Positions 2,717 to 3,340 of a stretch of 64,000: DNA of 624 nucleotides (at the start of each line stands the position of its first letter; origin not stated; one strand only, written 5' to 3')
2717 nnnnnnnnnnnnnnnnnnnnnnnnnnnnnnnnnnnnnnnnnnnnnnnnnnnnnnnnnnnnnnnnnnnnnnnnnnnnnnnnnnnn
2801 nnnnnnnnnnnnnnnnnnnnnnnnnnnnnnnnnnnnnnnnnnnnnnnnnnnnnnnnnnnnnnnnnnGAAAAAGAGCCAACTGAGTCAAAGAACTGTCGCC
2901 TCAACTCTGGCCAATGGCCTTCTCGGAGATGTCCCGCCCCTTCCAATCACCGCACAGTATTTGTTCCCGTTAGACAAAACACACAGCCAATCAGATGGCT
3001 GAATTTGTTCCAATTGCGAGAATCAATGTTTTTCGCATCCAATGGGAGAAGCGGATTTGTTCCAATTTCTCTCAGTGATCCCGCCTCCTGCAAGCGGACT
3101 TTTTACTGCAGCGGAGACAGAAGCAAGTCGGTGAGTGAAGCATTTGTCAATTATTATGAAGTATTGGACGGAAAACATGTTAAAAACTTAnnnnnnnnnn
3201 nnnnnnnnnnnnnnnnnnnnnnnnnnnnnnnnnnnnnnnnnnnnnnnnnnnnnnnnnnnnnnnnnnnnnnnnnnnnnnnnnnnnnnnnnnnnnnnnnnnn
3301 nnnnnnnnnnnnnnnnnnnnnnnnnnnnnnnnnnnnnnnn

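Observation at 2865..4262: Tandemly duplicated CCAAT-box-rich promoter-like module with a splice donor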

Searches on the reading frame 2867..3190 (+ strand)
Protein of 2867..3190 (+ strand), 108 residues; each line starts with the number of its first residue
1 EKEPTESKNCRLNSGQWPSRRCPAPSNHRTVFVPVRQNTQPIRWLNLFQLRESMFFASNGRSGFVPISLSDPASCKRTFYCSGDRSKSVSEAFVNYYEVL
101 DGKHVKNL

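Call 20: find_homologous_proteins(query=window:2867-3190:+, max_evalue=0.01)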
Query seq(108 aa): no candidate shares three 5-residue words with the query. No homologue found.

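Call 37: search_protein_families(library=pfam, max_evalue=1, proteins=[window:2867-3190:+])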
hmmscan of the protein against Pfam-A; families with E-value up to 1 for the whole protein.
seq(108 aa): 1 family
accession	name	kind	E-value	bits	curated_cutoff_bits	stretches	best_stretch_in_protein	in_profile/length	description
PF11218.13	DUF3011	-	0.12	12.7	25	1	15-90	7-82/197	Protein of unknown function (DUF3011)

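Call 62: search_protein_representatives(protein=window:2867-3190:+)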
Query: 108 residues. Proteins with E-value up to 0.001 (for the whole library): 0; up to 1e-10: 0; up to 1e-30: 0. The best 0 are listed.
